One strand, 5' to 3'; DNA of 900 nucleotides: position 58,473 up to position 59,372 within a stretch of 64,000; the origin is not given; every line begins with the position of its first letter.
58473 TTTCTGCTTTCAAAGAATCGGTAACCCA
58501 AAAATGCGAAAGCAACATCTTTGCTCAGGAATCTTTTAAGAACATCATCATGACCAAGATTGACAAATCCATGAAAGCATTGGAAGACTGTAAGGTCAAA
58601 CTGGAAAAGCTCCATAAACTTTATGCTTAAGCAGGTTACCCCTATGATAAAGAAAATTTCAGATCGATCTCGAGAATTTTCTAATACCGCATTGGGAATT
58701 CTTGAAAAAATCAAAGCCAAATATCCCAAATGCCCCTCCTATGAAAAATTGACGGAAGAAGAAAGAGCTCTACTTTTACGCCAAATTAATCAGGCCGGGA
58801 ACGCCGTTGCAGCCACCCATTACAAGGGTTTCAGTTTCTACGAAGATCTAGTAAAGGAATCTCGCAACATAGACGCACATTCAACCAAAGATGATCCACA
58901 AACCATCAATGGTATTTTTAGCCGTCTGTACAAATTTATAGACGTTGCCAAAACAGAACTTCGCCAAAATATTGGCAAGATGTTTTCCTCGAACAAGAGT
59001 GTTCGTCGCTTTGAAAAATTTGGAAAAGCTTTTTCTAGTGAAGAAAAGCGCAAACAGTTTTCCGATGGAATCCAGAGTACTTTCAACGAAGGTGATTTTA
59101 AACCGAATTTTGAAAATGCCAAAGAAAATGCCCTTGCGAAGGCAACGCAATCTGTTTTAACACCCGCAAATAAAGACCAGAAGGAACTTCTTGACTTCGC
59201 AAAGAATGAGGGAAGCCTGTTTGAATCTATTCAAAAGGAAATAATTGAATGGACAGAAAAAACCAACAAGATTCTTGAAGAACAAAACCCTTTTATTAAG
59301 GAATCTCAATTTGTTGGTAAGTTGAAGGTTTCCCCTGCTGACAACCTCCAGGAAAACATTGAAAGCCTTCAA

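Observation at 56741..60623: RavA/ViaA-type MoxR AAA+ / vWA gene pair with non-canonical extra modules in an AT-rich accessory patch: best candidate for an undescribed conflict/defence system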

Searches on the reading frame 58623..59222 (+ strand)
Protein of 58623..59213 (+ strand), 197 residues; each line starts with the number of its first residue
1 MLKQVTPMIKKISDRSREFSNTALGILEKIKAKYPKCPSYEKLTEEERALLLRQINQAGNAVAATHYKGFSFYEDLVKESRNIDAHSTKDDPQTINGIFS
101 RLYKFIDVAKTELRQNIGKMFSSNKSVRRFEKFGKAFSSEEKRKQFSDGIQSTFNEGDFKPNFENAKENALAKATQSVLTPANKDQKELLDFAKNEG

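Call 29: search_protein_families(library=pfam, proteins=[window:58623-59213:+], max_evalue=10)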
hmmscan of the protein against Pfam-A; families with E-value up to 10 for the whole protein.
seq(197 aa): 2 families
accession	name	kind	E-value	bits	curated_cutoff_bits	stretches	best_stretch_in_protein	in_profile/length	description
PF04830.18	DUF637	-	0.099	12.8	26.6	1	111-181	58-128/168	Possible hemagglutinin (DUF637)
PF23845.1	TIM-barrel_NCTSP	-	0.11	11.9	27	1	39-83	10-54/348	Non-contractile tail sheath protein TIM barrel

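Call 41: predict_structure(alignment_id=A3)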
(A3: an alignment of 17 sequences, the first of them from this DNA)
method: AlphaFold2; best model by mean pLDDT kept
length: 200 residues; sequences in the alignment: 17
mean_pLDDT: 83.4   pTM: 0.78
mean pLDDT of the five models: 83.4, 83.1, 82.5, 82.4, 80.3
residues with pLDDT >= 90: 81; 70-90: 90; 50-70: 16; < 50: 13
segments of 3 or more residues with pLDDT < 50: 1-13
pLDDT, mean of each block of 10 residues (from residue 1): 38 71 95 96 94 93 91 87 70 90 95 91 69 80 88 83 89 86 87 77
secondary structure, 60 per line:
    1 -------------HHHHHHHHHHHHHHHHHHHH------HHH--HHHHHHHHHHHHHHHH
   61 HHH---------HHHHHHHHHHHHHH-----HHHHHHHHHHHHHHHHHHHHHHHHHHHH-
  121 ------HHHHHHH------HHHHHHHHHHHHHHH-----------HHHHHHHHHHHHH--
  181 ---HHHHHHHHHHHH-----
elements in order: H14-33 H45-63 H73-86 H92-119 H127-133 H140-154 H166-178 H184-195

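Call 43: fold_search(model_id=the predicted structure, library=pdb)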
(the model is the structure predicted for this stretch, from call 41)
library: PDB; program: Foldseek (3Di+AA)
matches with E <= 10: 50; with E <= 0.001: 0
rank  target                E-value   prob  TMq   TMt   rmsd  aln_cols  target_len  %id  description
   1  6h3z_B                9.2e-01  0.18  0.23  0.23  13.8       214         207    9  Crystal structure of a C-terminal MIF4G domain in NOT1 (released 2018-11-07)
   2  3blh_B                1.0e+00  0.13  0.19  0.16  15.0       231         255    7  Crystal Structure of Human CDK9/cyclinT1 (released 2008-07-01)
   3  4iwb_B                2.0e+00  0.18  0.22  0.26   8.2       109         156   16  Novel Fold of FliC/FliS Fusion Protein (released 2013-12-11)
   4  3vt8_A                2.3e+00  0.06  0.17  0.15  16.1       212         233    8  Crystal structures of rat VDR-LBD with W282R mutation (released 2013-05-22)
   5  5j1h_A                2.6e+00  0.06  0.19  0.20  18.4       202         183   13  Structure of the spectrin repeats 5 and 6 of the plakin domain of plectin (released 2016-07-20)
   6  5fb3_E                3.7e+00  0.06  0.18  0.12  17.9       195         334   10  Structure of glycerophosphate dehydrogenase in complex with NADPH (released 2016-10-12)
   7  1orj_C                3.9e+00  0.13  0.22  0.35   9.1       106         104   16  FLAGELLAR EXPORT CHAPERONE (released 2003-09-16)
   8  1orj_B                4.7e+00  0.14  0.22  0.37   7.5       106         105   17  FLAGELLAR EXPORT CHAPERONE (released 2003-09-16)
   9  7u5t_A                5.0e+00  0.03  0.15  0.07  16.5       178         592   10  Structure of DHQS/EPSPS dimer from Candida albicans Aro1 (released 2022-05-04)
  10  3u3b_B                5.2e+00  0.15  0.24  0.39   6.7       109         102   15  Crystal Structure of Computationally Redesigned Four-Helix Bundle (released 2012-06-13)
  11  6lk2_C                5.2e+00  0.04  0.17  0.12  14.9       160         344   14  Crystal structure of Providencia alcalifaciens 3-dehydroquinate synthase (DHQS) in complex with Mg2+, NAD and chloroge (released 2020-07-29)
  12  3g4x_A                5.4e+00  0.09  0.21  0.30   9.6       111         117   15  Crystal Structure of NiSOD Y9F mutant (released 2009-04-28)
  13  8ckc_A                5.4e+00  0.03  0.16  0.14  16.3       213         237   10  Vitamin D receptor complex with 25-amine derivative of 1,25D3 (released 2023-04-26)
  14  4it4_F                5.7e+00  0.12  0.20  0.20   9.4        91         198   13  Crystal structure of residues 1-211 of CG17282 (released 2013-08-14)
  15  9nu5_A                5.7e+00  0.03  0.18  0.10  13.9       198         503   10  Structure of MurJ in complex with single gene lysis protein from phage PP7 (released 2026-02-11)
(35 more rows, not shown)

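Call 44: search_solved_structures(query=A3, max_evalue=10, show_alignments=3)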
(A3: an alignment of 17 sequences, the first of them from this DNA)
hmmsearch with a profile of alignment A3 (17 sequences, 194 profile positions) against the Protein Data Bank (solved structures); distinct sequences matched with E-value up to 10: 3.
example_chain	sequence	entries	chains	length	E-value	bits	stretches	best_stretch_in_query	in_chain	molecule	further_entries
8s2f_AAA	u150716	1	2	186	0.027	17.7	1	50-141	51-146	Lipoprotein, putative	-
7dgu_A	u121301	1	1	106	0.6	13.4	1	7-51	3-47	de novo designed protein H4A1R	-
8s2p_AAA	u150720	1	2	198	0.67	13.2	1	50-141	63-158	Lipoprotein, putative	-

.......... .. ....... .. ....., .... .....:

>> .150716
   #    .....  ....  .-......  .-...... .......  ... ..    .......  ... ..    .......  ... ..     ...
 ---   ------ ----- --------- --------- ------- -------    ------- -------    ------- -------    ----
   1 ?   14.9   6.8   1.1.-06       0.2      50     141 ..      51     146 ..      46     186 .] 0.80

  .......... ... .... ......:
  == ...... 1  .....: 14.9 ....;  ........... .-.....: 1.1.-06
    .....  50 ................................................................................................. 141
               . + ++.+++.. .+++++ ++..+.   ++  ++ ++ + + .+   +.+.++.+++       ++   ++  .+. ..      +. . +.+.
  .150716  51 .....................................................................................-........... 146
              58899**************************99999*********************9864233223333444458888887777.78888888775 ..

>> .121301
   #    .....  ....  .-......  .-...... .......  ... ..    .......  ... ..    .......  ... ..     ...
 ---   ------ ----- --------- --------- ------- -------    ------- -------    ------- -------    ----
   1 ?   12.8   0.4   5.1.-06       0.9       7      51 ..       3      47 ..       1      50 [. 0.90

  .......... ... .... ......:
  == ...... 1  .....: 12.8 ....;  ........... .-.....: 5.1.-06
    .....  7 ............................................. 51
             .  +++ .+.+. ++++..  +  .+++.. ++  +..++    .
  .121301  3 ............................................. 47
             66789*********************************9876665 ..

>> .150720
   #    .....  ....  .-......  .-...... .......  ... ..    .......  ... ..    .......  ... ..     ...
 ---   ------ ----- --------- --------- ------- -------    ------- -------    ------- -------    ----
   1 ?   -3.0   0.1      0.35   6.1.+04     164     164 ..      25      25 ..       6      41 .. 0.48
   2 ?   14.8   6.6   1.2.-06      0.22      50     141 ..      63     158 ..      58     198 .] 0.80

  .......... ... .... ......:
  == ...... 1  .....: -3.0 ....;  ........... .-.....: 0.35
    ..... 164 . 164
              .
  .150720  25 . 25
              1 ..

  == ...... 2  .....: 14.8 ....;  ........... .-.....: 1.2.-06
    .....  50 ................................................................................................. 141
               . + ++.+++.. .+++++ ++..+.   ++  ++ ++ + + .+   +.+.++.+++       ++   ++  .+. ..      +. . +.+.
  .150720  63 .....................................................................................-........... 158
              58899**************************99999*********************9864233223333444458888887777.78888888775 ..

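Call 45: search_protein_families(library=pfam, alignment_id=A3, max_evalue=10)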
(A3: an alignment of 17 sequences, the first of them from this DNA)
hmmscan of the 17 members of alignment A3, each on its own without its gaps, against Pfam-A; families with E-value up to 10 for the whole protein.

A. member 1, seq(200 aa): 2 families
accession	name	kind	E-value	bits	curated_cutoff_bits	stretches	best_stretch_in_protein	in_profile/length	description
PF04830.18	DUF637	-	0.096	12.9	26.6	1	111-186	58-133/168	Possible hemagglutinin (DUF637)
PF23845.1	TIM-barrel_NCTSP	-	0.11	11.9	27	1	39-83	10-54/348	Non-contractile tail sheath protein TIM barrel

B. families by the number of members that match (of 17 scanned): 40 families (the first 25 are shown)
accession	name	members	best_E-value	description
PF13643.11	DUF4145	3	0.0049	Domain of unknown function (DUF4145)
PF18737.6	HEPN_MAE_28990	2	0.00017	MAE_28990/MAE_18760-like HEPN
PF18731.6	HEPN_Swt1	2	0.0042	Swt1-like HEPN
PF18734.6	HEPN_AbiU2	1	0.00071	AbiU2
PF09149.16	DUF1935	1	0.0015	Domain of unknown function (DUF1935)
PF16022.11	DUF4783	1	0.0022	Domain of unknown function (DUF4783)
PF11055.13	Gsf2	1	0.0025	Glucose signalling factor 2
PF00042.28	Globin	1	0.012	Globin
PF10730.14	DUF2521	1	0.014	Protein of unknown function (DUF2521)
PF08423.17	Rad51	1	0.015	Rad51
PF24566.1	HEAT_Ints3_C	1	0.016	Ints3-like, C-terminal HEAT repeats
PF18735.6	HEPN_RiboL-PSP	1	0.018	RiboL-PSP-HEPN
PF04220.17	YihI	1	0.026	Der GTPase activator (YihI)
PF13339.11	AATF-Che1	1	0.038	Apoptosis antagonizing transcription factor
PF25094.1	R3H_PUS7L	1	0.04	PUS7L R3H domain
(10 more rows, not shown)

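Call 80: fold_search(model_id=the predicted structure, library=viral)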
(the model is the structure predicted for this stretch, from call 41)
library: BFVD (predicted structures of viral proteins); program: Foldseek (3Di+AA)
matches with E <= 10: 57; with E <= 0.001: 0
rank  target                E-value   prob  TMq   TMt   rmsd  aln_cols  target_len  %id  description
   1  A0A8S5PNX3            1.6e+00  0.16  0.20  0.28   9.7       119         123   13  Uncharacterized protein [Podoviridae sp. ct8dV2]
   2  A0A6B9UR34            1.6e+00  0.10  0.21  0.09  17.9       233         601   11  (no name in the UniProt tables at hand)
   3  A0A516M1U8            2.0e+00  0.60  0.33  0.34   5.4       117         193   10  (no name in the UniProt tables at hand)
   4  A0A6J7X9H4            2.3e+00  0.23  0.29  0.19  13.1       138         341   12  Uncharacterized protein [uncultured Caudovirales phage]
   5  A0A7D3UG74            2.4e+00  0.30  0.33  0.14  13.3       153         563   14  (no name in the UniProt tables at hand)
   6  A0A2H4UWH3            2.4e+00  0.03  0.13  0.05  23.0       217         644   14  Transposase [Bodo saltans virus]
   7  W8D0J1                2.5e+00  0.05  0.16  0.16  16.2       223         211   14  Uncharacterized protein [Erwinia phage PhiEaH1]
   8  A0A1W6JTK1            2.6e+00  0.35  0.30  0.42  18.9       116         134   18  Uncharacterized protein [Shewanella phage SppYZU05]
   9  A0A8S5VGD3            2.9e+00  0.04  0.18  0.10  17.5       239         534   15  Uncharacterized protein [Myoviridae sp. ctkfK18]
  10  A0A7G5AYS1            3.0e+00  0.07  0.24  0.25  17.4       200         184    9  (no name in the UniProt tables at hand)
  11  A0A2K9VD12            3.0e+00  0.06  0.20  0.11  18.7       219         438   10  Uncharacterized protein [Lactobacillus phage Semele]
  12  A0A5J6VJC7            3.1e+00  0.05  0.17  0.19  11.3       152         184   13  Uncharacterized protein [Megaviridae environmental sample]
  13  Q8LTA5                3.4e+00  0.10  0.20  0.24   8.4       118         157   15  Uncharacterized protein [Lactobacillus phage A2]
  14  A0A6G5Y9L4            3.4e+00  0.06  0.21  0.19  14.2       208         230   12  (no name in the UniProt tables at hand)
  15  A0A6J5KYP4            3.8e+00  0.15  0.32  0.20  11.1       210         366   10  Uncharacterized protein [uncultured Caudovirales phage]
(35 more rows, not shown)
